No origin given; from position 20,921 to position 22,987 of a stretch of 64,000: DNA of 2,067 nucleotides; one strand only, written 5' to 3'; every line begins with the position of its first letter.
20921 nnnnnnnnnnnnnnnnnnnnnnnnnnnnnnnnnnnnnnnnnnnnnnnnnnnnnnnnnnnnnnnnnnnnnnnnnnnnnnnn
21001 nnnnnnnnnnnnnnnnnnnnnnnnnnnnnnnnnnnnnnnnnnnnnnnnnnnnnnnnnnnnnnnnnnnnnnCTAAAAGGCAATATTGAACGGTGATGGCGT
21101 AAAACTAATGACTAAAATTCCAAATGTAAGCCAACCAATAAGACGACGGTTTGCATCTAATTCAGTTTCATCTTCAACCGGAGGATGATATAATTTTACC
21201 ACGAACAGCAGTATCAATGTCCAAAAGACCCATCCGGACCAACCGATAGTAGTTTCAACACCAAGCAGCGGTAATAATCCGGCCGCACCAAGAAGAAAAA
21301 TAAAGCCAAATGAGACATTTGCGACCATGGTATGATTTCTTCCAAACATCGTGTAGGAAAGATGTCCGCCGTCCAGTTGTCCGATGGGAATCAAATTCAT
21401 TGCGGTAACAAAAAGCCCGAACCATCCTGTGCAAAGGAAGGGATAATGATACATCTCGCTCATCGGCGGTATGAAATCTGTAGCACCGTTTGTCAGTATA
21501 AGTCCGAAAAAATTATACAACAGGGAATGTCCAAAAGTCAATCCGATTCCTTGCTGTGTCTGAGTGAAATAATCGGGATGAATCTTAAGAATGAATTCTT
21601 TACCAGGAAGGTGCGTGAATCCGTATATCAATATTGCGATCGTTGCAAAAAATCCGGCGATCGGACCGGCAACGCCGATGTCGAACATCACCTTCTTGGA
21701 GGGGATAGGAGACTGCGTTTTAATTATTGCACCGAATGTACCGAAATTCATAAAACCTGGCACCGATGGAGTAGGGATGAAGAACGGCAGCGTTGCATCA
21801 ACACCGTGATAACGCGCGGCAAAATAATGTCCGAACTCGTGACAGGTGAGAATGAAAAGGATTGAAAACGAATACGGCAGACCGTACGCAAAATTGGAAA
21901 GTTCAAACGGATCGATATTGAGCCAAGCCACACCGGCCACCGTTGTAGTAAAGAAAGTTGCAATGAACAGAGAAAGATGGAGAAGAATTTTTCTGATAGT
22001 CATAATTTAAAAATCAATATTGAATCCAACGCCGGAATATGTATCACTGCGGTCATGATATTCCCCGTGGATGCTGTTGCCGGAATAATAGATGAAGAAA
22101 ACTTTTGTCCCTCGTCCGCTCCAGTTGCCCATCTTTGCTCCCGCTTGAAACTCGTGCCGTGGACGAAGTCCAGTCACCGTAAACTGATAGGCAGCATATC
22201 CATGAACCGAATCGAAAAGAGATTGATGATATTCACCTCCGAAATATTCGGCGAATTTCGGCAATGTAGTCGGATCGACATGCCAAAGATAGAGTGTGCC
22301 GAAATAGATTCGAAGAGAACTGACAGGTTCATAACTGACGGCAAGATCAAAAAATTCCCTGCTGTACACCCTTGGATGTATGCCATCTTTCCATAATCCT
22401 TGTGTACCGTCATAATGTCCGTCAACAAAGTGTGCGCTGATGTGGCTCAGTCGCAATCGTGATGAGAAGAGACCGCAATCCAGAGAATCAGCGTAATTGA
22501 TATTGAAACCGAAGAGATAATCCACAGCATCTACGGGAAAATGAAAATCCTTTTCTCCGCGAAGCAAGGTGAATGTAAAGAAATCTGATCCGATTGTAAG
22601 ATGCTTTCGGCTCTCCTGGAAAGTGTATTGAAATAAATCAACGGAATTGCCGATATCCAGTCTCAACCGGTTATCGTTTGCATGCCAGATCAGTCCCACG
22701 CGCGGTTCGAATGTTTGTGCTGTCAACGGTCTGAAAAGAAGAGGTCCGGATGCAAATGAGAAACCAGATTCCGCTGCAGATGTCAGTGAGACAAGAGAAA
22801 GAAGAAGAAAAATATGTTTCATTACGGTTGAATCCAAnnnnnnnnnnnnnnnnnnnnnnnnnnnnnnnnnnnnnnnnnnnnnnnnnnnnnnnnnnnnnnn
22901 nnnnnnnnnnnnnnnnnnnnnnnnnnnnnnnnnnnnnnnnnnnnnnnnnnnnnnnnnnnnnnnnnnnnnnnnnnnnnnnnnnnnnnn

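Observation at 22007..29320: NodB/NodC-like deacetylase-synthase pair in a membrane glycoconjugate operon with a flippase-like protein, two further glycosyltransferases, a PHP phosphoesterase, a small barrel and an M50 protease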

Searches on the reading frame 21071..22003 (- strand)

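Call 4: search_protein_families(library=pfam, proteins=[window:21071-22003:-], max_evalue=0.01)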
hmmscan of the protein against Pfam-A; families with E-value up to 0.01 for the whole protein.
window:21071-22003:- (310 aa): 1 family
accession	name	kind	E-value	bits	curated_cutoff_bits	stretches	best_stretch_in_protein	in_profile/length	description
PF02163.28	Peptidase_M50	-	4.1e-18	66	27.2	1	45-222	3-196/221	Peptidase family M50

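Call 5: search_protein_families(library=ncbifam, proteins=[window:21071-22003:-], max_evalue=0.01)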
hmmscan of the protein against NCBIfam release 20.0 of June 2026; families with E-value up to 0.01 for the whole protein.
window:21071-22003:- (310 aa): 1 family
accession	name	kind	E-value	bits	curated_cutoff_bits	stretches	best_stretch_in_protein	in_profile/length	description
TIGR00054.1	TIGR00054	equivalog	0.00057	18.8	147.55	0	50-69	15-34/421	RIP metalloprotease RseP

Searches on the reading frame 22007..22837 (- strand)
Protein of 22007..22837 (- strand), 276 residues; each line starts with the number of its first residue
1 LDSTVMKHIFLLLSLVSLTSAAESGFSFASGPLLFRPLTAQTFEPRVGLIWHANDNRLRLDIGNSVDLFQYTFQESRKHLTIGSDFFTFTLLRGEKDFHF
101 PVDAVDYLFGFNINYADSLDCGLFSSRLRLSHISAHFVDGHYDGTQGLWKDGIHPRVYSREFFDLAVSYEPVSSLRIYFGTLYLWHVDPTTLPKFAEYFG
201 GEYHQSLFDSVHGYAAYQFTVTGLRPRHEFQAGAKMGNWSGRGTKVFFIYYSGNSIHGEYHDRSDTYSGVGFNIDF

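Call 4: search_protein_families(library=pfam, proteins=[window:22007-22837:-], max_evalue=0.01)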
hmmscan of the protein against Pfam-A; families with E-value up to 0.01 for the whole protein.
window:22007-22837:- (276 aa): 1 family
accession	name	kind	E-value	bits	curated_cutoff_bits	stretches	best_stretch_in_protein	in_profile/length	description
PF06727.17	DUF1207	-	3.5e-05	23.4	22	1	117-274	178-340/342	Protein of unknown function (DUF1207)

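Call 5: search_protein_families(library=ncbifam, proteins=[window:22007-22837:-], max_evalue=0.01)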
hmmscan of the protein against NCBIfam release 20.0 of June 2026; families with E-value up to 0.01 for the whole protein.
window:22007-22837:- (276 aa): 0 families

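Call 49: search_protein_families(library=pfam, proteins=[window:22007-22822:-], max_evalue=10)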
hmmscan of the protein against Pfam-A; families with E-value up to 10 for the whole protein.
window:22007-22822:- (271 aa): 1 family
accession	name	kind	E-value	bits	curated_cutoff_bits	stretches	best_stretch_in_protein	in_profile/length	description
PF06727.17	DUF1207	-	3.3e-05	23.5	22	1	112-269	178-340/342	Protein of unknown function (DUF1207)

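Call 51: search_solved_structures(query=A3, max_evalue=10, show_alignments=3)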
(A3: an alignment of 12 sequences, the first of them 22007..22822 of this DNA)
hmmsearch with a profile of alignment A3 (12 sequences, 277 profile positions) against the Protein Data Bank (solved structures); distinct sequences matched with E-value up to 10: 1.
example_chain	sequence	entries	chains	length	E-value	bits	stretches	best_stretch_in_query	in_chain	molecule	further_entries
5but_A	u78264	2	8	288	0.99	12.1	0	188-236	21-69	Ktr system potassium uptake protein A,Ktr system potassium uptake protein A | Ktr system potassium uptake protein A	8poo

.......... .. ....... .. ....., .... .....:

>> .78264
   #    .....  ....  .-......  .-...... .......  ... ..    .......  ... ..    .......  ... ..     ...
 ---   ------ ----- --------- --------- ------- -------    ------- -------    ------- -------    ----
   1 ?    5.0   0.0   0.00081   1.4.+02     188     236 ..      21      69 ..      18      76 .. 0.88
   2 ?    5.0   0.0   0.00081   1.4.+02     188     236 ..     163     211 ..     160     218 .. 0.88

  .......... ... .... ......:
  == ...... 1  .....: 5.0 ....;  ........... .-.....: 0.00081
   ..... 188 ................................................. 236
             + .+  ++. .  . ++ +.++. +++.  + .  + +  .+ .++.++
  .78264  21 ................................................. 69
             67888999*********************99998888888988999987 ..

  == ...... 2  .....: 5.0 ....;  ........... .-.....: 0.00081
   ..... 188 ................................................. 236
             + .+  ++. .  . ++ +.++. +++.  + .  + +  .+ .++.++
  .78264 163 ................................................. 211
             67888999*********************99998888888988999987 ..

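Call 70: find_homologous_proteins(query=A3, max_evalue=0.001)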
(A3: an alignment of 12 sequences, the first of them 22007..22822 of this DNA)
Query A3 (12 sequences) (271 aa, profile of the alignment): 1587 proteins with E <= 0.001 among 8000 candidates; the best 120 are listed.
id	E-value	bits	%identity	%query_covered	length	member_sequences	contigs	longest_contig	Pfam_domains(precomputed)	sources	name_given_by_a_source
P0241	1.9e-123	429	45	90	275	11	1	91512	PF06727.18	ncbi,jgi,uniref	ncbi:DUF1207 domain-containing protein [Ignavibacteria bacterium 4148-Me]|jgi:hypothetical protein|u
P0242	1.3e-122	427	44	99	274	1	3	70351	PF06727.18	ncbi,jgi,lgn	ncbi:MAG: DUF1207 domain-containing protein [Ignavibacteria bacterium]|jgi:hypothetical protein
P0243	8.5e-122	424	44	100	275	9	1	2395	PF06727.18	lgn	-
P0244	1.4e-120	420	43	99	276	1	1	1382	PF06727.18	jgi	-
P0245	1.4e-120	420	43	97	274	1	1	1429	PF06727.18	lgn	-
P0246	4.0e-120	419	41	99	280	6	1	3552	PF06727.18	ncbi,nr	ncbi:MAG: DUF1207 domain-containing protein [Ignavibacteriae bacterium]|nr:DUF1207 domain-containing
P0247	5.9e-120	418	65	94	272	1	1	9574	PF06727.18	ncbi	-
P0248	6.7e-120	418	40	94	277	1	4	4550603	PF06727.18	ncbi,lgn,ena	ncbi:MAG: DUF1207 domain-containing protein [Melioribacteraceae bacterium]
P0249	7.0e-120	418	45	99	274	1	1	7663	PF06727.18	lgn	-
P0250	8.1e-120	418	42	99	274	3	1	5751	PF06727.18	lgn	-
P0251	9.0e-120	417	42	100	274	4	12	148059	PF06727.18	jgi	jgi:hypothetical protein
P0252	1.0e-119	417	45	99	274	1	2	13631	PF06727.18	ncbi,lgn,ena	-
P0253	1.2e-119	417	100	100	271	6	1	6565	PF06727.18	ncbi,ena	-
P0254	1.9e-119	416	46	100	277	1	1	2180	PF06727.18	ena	-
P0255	5.0e-119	415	44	100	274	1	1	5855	PF06727.18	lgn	-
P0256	7.1e-119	414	43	100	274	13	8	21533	PF06727.18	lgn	-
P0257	8.5e-119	414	43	99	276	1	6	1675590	PF06727.18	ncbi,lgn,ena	-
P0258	9.3e-119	414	46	100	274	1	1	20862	PF06727.18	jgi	-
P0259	9.9e-119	414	45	99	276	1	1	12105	PF06727.18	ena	-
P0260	1.8e-118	413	41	100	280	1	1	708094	PF06727.18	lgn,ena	-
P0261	1.8e-118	413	45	99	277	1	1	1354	PF06727.18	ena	-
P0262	2.2e-118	413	41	100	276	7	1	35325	PF06727.18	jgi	jgi:hypothetical protein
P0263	2.3e-118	413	43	90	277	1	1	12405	PF06727.18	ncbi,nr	ncbi:MAG: DUF1207 domain-containing protein [Ignavibacteriae bacterium]|nr:DUF1207 domain-containing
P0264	2.7e-118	413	46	90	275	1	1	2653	PF06727.18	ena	-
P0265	3.0e-118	412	46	100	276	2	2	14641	PF06727.18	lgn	-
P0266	3.0e-118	412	46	100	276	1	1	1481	PF06727.18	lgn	-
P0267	3.0e-118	412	44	100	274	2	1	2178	PF06727.18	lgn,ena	-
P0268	3.1e-118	412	42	100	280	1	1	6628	PF06727.18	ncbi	-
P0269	3.2e-118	412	44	99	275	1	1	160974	PF06727.18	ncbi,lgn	ncbi:MAG: DUF1207 domain-containing protein [Bacteroidota bacterium]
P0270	3.5e-118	412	43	100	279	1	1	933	PF06727.18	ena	-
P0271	4.4e-118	412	46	90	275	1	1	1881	PF06727.18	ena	-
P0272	4.5e-118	412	45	100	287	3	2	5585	PF06727.18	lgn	-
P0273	6.2e-118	411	64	100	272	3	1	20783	PF06727.18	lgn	-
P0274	6.4e-118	411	39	100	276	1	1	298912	PF06727.18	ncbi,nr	ncbi:MAG: DUF1207 domain-containing protein [Melioribacter sp.]|nr:DUF1207 domain-containing protein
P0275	7.6e-118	411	41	100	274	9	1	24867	PF06727.18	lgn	-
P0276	8.2e-118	411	41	99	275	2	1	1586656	PF06727.18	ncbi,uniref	ncbi:DUF1207 domain-containing protein [Rosettibacter firmus]|uniref:DUF1207 domain-containing prote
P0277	9.0e-118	411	43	100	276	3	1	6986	PF06727.18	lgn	-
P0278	9.9e-118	411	46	100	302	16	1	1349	PF06727.18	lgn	-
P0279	1.4e-117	410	45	100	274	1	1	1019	PF06727.18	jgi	-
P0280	1.5e-117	410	46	100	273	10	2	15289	PF06727.18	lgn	-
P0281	1.5e-117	410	41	100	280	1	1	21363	PF06727.18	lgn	-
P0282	2.0e-117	410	42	95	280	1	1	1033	PF06727.18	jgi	jgi:hypothetical protein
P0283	2.3e-117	410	44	99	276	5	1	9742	PF06727.18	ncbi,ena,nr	ncbi:MAG: hypothetical protein A2068_00125 [Ignavibacteria bacterium GWB2_35_6b]|nr:MAG: hypothetica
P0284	3.2e-117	409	43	100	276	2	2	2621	PF06727.18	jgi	-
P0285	3.5e-117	409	45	100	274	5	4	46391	PF06727.18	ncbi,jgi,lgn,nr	ncbi:MAG: DUF1207 domain-containing protein [Ignavibacteriales bacterium]|jgi:hypothetical protein|n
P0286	4.5e-117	409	41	99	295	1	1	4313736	PF06727.18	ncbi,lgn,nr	ncbi:MAG: DUF1207 domain-containing protein [Ignavibacteriae bacterium]|nr:DUF1207 domain-containing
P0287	4.7e-117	409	44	100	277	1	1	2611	PF06727.18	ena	-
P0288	4.8e-117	409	44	100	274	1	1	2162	PF06727.18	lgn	-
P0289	5.2e-117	408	42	99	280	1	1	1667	PF06727.18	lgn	-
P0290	5.5e-117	408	44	97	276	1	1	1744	PF06727.18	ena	-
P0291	7.4e-117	408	47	99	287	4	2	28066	PF06727.18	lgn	-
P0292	9.5e-117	408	42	100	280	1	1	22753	PF06727.18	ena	-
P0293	9.6e-117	408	47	99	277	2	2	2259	PF06727.18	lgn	-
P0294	1.1e-116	407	42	100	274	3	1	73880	PF06727.18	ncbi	-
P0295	1.2e-116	407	44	100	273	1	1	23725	PF06727.18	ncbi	-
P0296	1.3e-116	407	44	100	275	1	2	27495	PF06727.18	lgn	-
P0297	1.8e-116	407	43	94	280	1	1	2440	PF06727.18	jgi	jgi:hypothetical protein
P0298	2.0e-116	406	43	99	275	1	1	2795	PF06727.18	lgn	-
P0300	2.6e-116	406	45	100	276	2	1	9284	PF06727.18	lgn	-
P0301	3.3e-116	406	44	100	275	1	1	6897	PF06727.18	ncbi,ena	-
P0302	3.5e-116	406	39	100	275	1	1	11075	PF06727.18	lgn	-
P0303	4.7e-116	405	46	100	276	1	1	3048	PF06727.18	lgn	-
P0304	4.9e-116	405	43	94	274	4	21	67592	PF06727.18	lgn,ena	-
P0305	5.0e-116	405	45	100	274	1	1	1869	PF06727.18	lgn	-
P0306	6.3e-116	405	41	100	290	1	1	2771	PF06727.18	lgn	-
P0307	6.5e-116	405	45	100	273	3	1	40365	PF06727.18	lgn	-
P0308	6.6e-116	405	42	100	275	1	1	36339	PF06727.18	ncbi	-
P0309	6.7e-116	405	45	99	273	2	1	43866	PF06727.18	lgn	-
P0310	7.1e-116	405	45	100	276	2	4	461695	PF06727.18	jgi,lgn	jgi:hypothetical protein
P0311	9.3e-116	404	44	89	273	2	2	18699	PF06727.18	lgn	-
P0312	9.5e-116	404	42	100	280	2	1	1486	PF06727.18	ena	-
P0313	9.6e-116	404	62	100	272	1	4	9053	PF06727.18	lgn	-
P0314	1.2e-115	404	41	99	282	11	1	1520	PF06727.18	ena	-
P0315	1.3e-115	404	43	90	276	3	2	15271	PF06727.18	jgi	-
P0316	1.3e-115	404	45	100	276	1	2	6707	PF06727.18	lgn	-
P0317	1.4e-115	404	41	99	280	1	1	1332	PF06727.18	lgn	-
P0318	1.5e-115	404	40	100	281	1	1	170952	PF06727.18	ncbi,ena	-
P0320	2.0e-115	403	45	100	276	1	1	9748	PF06727.18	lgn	-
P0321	2.2e-115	403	42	100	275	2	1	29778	PF06727.18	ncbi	-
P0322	2.2e-115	403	40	95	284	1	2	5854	PF06727.18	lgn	-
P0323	2.3e-115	403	40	99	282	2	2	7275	PF06727.18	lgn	-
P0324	2.5e-115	403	41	99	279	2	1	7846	PF06727.18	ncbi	-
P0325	3.1e-115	403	45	99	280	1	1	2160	PF06727.18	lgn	-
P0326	3.1e-115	403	46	90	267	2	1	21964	PF06727.18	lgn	-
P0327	3.2e-115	403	42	90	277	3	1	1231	PF06727.18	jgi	jgi:hypothetical protein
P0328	3.8e-115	402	47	100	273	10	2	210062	PF06727.18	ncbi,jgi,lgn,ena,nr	ncbi:MAG: DUF1207 domain-containing protein [Melioribacter sp.]|nr:DUF1207 domain-containing protein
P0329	3.9e-115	402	41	94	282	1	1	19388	PF06727.18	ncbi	-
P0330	4.4e-115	402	40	96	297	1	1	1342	PF06727.18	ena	-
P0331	4.5e-115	402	44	100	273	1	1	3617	PF06727.18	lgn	-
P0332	5.1e-115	402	46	99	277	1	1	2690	PF06727.18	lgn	-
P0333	5.9e-115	402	46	100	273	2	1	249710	PF06727.18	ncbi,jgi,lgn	jgi:hypothetical protein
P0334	6.6e-115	401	42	94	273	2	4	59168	PF06727.18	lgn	-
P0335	7.2e-115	401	44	100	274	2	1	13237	PF06727.18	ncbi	-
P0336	7.6e-115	401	44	98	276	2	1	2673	PF06727.18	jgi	jgi:hypothetical protein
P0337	7.7e-115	401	49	90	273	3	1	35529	PF06727.18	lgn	-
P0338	8.8e-115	401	42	100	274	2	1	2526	PF06727.18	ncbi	-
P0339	9.0e-115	401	41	99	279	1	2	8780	PF06727.18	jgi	-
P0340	1.1e-114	401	42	100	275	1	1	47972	PF06727.18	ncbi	-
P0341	1.2e-114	401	43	100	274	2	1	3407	PF06727.18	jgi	-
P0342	1.2e-114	401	44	100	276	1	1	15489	PF06727.18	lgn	-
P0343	1.5e-114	400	67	99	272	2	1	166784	PF06727.18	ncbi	ncbi:MAG: DUF1207 domain-containing protein [Bacteroidota bacterium]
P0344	1.5e-114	400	77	95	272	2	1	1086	PF06727.18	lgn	-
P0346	1.7e-114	400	45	94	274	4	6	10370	PF06727.18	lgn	-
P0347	2.1e-114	400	40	90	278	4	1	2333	PF06727.18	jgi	jgi:hypothetical protein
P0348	2.1e-114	400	41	100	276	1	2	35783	PF06727.18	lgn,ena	-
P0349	2.5e-114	400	45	100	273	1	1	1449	PF06727.18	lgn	-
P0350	2.9e-114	399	41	100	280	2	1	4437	PF06727.18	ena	-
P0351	3.0e-114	399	46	100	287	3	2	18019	PF06727.18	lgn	-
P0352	3.1e-114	399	42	99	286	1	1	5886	PF06727.18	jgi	jgi:hypothetical protein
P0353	3.2e-114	399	41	94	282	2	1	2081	PF06727.18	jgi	jgi:hypothetical protein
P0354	3.5e-114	399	69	94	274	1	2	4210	PF06727.18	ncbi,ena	-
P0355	3.6e-114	399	64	97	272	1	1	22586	PF06727.18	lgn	-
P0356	5.2e-114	399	39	98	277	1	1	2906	PF06727.18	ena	-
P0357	5.9e-114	398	43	94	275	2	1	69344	PF06727.18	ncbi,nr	ncbi:MAG: hypothetical protein CR986_07465 [Ignavibacteriae bacterium]|nr:MAG: hypothetical protein 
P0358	6.4e-114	398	44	99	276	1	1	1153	PF06727.18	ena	-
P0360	1.0e-113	398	42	100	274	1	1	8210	PF06727.18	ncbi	-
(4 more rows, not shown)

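Call 71: find_encoding_contigs(protein=P0276, flank=10000, max_places=1)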
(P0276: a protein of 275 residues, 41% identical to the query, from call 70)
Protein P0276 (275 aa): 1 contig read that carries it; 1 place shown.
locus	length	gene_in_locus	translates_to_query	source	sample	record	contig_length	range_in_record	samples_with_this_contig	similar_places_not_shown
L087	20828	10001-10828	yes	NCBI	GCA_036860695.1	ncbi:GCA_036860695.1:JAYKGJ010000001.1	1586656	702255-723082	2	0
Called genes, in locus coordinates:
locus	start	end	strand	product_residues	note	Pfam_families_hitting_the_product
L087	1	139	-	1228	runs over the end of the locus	PF00128:Alpha-amylase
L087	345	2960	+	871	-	PF01624:MutS_I, PF05188:MutS_II, PF05192:MutS_III, PF05190:MutS_IV, PF00488:MutS_V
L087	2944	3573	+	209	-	PF07920:DUF1684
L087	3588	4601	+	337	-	PF18152:DAHP_snth_FXD, PF00793:DAHP_synth_1, PF03102:NeuB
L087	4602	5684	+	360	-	PF02153:PDH_N, PF20463:PDH_C, PF01842:ACT, PF22629:ACT_AHAS_ss (weak)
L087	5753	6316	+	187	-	PF08207:EFP_N, PF01132:EFP, PF09285:Elong-fact-P_C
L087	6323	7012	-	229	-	PF01209:Ubie_methyltran, PF13489:Methyltransf_23 (weak), PF13847:Methyltransf_31, PF08241:Methyltransf_11, PF08242:Methyltransf_12 (weak), PF13649:Methyltransf_25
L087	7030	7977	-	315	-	PF14378:PAP2_3, PF01569:PAP2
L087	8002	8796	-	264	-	PF00398:RrnaAD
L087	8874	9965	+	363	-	PF13506:Glyco_transf_21, PF00535:Glycos_transf_2, PF10111:Glyco_tranf_2_2 (weak), PF13641:Glyco_tranf_2_3, PF13704:Glyco_tranf_2_4 (weak), PF13632:Glyco_trans_2_3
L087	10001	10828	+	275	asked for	PF06727:DUF1207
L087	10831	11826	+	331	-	PF02163:Peptidase_M50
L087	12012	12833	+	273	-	-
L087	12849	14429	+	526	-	PF15902:Sortilin-Vps10 (faint), PF02012:BNR (faint)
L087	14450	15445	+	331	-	-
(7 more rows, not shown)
